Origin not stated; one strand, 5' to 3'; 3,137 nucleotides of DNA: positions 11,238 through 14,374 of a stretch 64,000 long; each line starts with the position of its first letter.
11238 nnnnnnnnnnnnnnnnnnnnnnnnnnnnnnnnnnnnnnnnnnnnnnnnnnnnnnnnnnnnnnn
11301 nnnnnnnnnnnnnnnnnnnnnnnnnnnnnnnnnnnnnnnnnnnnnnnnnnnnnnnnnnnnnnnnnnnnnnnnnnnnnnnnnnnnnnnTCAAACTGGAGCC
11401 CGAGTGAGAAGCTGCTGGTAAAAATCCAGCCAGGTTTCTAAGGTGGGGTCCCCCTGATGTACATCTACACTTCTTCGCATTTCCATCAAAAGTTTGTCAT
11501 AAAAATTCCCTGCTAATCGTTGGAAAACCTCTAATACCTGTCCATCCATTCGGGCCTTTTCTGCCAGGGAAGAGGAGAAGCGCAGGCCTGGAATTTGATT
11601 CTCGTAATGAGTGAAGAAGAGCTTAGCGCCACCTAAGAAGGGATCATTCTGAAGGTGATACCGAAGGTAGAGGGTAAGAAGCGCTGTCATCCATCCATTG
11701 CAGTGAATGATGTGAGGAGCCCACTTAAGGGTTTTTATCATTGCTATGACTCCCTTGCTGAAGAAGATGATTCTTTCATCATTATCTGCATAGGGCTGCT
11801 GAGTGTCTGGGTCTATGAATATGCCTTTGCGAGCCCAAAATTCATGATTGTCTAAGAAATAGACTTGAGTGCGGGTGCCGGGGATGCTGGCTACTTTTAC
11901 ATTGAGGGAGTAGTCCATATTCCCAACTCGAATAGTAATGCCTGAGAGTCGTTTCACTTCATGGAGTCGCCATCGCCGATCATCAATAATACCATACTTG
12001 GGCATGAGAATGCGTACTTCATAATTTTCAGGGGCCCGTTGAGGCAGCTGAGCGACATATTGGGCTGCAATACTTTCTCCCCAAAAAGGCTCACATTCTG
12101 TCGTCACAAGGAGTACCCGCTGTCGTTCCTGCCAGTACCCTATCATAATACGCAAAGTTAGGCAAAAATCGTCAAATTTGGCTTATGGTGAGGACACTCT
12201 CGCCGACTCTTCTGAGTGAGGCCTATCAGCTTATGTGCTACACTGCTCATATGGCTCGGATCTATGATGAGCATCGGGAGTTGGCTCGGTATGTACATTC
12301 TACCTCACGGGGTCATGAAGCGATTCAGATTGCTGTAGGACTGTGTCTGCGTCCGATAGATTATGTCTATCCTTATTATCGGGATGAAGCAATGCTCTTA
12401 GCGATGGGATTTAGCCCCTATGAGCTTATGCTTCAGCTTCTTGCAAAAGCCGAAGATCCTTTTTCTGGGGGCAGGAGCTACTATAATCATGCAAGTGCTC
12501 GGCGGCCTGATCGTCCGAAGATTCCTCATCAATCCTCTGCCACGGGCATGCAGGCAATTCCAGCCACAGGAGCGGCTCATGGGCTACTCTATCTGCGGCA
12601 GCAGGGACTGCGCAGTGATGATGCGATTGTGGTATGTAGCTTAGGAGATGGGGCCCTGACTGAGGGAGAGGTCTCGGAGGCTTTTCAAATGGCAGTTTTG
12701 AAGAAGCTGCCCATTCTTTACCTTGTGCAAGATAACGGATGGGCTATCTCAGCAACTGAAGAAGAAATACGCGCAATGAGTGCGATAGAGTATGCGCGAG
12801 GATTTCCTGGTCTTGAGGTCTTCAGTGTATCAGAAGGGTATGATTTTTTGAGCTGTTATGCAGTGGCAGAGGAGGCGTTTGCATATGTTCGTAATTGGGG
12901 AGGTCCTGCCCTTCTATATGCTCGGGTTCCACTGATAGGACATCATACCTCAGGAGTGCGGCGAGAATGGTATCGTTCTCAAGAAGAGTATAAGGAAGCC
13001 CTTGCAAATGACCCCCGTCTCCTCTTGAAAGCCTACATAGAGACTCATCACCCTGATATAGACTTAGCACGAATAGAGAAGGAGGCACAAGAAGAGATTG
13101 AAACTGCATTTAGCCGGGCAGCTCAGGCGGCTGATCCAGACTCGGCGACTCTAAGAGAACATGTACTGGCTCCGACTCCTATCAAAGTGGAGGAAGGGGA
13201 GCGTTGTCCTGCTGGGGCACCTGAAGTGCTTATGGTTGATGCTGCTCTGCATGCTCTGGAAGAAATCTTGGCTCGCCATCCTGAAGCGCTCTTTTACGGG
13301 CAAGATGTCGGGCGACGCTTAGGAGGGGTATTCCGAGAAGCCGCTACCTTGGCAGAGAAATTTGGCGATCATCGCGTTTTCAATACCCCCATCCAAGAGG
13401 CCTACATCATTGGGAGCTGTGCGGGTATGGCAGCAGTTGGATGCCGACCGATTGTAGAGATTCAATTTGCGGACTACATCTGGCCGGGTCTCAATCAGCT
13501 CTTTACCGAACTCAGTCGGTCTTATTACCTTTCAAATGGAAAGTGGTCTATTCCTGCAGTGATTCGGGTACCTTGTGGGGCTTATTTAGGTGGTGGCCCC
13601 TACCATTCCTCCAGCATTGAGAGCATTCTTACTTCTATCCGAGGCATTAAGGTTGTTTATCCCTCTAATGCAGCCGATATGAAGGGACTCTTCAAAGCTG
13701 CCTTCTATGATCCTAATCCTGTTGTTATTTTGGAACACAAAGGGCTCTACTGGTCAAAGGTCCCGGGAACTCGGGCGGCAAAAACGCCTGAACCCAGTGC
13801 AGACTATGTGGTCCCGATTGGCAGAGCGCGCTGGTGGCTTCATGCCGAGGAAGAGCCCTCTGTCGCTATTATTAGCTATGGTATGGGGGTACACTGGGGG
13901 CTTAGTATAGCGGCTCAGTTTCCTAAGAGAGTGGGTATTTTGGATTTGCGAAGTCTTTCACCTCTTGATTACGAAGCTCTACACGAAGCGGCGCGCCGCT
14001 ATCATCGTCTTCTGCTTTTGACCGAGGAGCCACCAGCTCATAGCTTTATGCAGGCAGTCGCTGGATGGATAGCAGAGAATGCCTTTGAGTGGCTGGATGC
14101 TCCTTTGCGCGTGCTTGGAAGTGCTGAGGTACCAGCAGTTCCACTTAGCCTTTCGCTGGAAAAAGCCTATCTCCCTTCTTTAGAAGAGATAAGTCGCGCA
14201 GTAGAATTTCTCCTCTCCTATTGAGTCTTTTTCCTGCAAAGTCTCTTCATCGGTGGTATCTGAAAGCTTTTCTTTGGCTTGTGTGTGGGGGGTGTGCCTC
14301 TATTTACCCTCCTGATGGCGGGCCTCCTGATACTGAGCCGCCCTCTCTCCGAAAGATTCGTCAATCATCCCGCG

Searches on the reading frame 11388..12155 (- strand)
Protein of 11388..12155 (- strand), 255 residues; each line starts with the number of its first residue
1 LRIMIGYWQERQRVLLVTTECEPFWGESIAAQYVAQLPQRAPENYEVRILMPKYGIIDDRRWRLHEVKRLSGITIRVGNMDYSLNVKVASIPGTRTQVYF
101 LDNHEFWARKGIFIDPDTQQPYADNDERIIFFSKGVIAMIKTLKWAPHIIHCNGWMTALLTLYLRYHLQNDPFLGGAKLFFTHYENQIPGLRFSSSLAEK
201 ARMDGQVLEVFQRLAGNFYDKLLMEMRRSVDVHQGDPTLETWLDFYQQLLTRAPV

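Call 71: search_protein_families(library=pfam, proteins=[window:11388-12155:-], max_evalue=0.0001)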
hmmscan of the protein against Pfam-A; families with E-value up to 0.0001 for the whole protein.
window:11388-12155:- (255 aa): 1 family
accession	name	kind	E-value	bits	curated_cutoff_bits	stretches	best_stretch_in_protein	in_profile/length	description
PF08323.17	Glyco_transf_5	-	1.3e-36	126.9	22.7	1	13-204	1-185/239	Starch synthase catalytic domain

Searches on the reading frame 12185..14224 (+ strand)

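Call 7: search_protein_families(library=pfam, proteins=[window:12185-14224:+], max_evalue=0.00001)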
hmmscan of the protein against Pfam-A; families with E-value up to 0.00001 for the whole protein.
window:12185-14224:+ (679 aa): 3 families
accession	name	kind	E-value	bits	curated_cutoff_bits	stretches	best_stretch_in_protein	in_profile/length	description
PF00676.26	E1_dh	-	6.1e-35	121.1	22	1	24-318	12-297/300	Dehydrogenase E1 component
PF02779.29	Transket_pyr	-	1e-31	110.4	27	1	350-522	5-172/174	Transketolase, pyrimidine binding domain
PF02780.25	Transketolase_C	-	4.2e-17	62.7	25.9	1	555-669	7-124/124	Transketolase, C-terminal domain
